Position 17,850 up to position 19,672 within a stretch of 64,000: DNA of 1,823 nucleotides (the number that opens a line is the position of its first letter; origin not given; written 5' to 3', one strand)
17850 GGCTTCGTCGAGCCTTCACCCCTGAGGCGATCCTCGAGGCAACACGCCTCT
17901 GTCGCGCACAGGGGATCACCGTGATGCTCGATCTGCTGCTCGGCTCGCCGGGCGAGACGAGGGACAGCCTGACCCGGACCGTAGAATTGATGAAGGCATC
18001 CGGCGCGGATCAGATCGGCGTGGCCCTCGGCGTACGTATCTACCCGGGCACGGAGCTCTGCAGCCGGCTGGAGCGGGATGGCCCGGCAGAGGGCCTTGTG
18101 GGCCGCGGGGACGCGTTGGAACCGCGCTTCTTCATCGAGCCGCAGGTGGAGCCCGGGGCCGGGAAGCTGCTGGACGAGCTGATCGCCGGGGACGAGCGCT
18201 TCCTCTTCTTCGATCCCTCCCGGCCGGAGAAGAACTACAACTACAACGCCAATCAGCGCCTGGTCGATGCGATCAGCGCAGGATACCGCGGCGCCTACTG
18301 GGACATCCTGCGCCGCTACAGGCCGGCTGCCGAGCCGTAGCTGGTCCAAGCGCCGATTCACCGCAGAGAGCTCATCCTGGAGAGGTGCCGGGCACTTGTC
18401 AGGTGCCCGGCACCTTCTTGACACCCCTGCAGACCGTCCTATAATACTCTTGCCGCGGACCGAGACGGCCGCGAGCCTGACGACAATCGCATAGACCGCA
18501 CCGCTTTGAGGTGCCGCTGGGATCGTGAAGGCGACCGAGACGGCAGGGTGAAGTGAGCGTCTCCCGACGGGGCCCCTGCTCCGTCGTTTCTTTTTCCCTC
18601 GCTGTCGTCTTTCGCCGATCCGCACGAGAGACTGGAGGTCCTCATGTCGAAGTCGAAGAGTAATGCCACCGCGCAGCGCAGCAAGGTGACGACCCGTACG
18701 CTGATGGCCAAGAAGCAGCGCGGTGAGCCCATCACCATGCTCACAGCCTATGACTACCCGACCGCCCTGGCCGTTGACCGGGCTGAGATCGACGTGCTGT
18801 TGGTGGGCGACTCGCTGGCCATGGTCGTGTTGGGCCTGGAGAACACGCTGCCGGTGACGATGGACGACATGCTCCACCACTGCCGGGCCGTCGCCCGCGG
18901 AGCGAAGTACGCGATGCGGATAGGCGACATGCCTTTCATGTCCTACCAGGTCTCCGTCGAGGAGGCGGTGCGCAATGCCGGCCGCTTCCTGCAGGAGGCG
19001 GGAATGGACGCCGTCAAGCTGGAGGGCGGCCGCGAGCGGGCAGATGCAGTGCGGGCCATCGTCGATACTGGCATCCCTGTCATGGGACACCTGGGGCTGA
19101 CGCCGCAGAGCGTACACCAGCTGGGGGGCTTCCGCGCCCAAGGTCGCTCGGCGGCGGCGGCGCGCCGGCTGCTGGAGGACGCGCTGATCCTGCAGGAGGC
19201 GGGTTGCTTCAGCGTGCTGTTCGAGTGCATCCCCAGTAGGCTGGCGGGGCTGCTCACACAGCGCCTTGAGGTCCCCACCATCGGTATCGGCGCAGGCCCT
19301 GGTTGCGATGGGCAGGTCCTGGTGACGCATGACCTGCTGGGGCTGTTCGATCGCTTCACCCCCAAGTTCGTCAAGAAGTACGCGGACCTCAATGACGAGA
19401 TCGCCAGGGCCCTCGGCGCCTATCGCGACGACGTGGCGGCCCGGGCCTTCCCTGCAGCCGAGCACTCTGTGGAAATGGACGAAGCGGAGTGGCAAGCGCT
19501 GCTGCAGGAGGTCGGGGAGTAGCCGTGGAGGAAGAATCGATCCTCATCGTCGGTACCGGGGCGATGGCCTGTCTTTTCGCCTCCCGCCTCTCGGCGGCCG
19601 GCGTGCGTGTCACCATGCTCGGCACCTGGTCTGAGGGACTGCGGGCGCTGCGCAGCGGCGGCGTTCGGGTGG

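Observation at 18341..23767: Six-gene coenzyme A supercluster panB-panE-panC-panD-coaX-coaBC with a long structured leader containing an internal terminator-like hairpin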

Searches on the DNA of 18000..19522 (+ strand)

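Call 3: search_rna_families(source=window, start=18000, end=19000, threshold=evalue, max_evalue=10, show_alignments=3)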
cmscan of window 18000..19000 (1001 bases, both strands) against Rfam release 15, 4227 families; matches with E-value up to 10: 6.
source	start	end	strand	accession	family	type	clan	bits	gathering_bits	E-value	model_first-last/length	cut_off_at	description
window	18378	18421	+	RF04085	mir-1271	Gene; miRNA;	-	27.3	80.5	0.0011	1-77/77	no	mir-1271 microRNA precursor family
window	18383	18415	+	RF03754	mir-3116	Gene; miRNA;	-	22.1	65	0.088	16-53/68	no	mir-3116 microRNA precursor family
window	18383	18415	-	RF03754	mir-3116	Gene; miRNA;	-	21.6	65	0.12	16-53/68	no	mir-3116 microRNA precursor family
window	18379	18419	-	RF04085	mir-1271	Gene; miRNA;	-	20.6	80.5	0.11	1-77/77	no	mir-1271 microRNA precursor family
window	18384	18414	-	RF04104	MIR918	Gene; miRNA;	-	16.8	268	2.7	1-265/265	no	MIR918 microRNA precursor family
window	18785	18826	+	RF01905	HOTAIR_2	Gene; lncRNA;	-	11.8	60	6.5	1-69/69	no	HOTAIR conserved region 2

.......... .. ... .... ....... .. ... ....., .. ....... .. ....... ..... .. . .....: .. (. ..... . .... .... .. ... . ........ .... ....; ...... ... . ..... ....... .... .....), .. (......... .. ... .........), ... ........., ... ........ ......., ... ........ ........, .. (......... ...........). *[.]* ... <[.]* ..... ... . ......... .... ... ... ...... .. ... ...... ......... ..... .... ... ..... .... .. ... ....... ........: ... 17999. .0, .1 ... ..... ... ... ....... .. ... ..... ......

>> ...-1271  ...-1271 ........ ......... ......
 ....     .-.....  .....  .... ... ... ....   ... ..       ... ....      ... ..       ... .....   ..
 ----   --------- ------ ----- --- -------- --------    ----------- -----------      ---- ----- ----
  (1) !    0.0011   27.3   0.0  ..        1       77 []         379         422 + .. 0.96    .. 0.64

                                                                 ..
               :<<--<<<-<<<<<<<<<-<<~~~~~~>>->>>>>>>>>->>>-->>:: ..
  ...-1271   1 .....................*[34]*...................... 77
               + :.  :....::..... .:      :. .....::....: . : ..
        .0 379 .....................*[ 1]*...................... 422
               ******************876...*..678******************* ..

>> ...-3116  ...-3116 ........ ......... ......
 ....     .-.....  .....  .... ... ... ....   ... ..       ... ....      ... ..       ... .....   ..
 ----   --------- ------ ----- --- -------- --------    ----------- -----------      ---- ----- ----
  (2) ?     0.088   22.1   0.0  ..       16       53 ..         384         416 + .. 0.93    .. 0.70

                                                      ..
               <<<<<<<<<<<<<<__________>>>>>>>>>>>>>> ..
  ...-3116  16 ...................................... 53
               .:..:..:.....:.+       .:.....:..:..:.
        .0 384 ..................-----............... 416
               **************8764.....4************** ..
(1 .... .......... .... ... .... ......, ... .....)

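Call 6: search_rna_families(source=window, start=18440, end=18650, threshold=evalue, max_evalue=10, show_alignments=5)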
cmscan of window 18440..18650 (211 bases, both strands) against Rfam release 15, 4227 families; matches with E-value up to 10: 4.
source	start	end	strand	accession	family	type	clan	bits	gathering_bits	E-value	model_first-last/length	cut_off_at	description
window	18514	18543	+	RF01749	pan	Cis-reg;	-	14.3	36.2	4.6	60-88/92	no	pan motif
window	18544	18600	+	RF03449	mir-6827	Gene; miRNA;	-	14.2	80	3.7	1-55/55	no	mir-6827 microRNA precursor family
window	18545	18605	+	RF00802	mir-207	Gene; miRNA;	-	13.6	88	6.5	1-78/78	no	mir-207 microRNA precursor family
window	18517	18625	+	RF04164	MIR1507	Gene; miRNA;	-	13.2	73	3.1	1-107/107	no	MIR1507 microRNA precursor family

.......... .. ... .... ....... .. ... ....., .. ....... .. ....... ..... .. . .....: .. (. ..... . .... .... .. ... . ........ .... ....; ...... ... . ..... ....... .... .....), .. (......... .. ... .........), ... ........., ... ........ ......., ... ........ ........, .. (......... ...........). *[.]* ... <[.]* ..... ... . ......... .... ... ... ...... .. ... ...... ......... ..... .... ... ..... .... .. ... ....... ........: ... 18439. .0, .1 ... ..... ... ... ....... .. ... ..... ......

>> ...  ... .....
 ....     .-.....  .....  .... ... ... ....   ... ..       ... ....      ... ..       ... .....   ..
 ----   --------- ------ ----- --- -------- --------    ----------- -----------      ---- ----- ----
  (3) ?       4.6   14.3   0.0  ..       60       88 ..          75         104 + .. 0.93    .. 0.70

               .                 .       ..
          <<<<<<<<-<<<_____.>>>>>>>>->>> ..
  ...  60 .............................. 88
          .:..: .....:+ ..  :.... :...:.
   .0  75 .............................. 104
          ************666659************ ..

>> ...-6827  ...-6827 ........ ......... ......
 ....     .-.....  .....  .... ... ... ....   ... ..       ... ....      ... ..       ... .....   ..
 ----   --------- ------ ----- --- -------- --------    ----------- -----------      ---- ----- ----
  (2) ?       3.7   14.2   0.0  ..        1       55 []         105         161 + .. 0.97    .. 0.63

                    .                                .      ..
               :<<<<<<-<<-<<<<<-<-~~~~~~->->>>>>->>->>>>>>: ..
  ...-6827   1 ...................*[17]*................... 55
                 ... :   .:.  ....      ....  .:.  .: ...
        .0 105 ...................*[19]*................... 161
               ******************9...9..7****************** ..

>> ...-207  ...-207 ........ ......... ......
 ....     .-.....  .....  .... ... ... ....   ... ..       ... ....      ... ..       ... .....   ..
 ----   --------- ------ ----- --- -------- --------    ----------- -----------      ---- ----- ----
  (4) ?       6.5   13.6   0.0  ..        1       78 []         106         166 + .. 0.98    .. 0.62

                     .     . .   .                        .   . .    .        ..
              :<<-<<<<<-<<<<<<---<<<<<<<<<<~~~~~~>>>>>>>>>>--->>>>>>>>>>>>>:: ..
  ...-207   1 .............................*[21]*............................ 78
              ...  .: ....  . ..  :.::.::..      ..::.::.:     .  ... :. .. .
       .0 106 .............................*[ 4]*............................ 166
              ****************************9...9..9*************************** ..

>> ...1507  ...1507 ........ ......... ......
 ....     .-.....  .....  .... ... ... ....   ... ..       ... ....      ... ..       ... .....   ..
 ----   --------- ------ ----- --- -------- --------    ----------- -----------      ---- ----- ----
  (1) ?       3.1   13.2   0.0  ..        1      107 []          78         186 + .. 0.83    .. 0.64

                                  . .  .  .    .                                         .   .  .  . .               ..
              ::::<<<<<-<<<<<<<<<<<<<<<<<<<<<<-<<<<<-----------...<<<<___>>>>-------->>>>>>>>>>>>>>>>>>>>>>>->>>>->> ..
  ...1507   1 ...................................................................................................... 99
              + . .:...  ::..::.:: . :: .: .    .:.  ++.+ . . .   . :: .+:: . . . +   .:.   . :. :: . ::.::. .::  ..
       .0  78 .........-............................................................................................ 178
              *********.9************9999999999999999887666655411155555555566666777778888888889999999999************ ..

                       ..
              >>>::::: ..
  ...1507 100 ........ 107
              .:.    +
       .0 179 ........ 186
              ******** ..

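Call 26: build_rna_model(alignment_id=A1, structure=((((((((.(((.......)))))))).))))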
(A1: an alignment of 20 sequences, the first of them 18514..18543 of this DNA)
Model R1 built from alignment A1 (20 sequences, 31 columns); structure: as given.
model positions 28; base pairs 11; branch points 0; effective number of sequences 20; information 1.236 bits per position. Calibrated on 0.2 Mb of random sequence (short: E-values are rough).
structure used (alignment columns):
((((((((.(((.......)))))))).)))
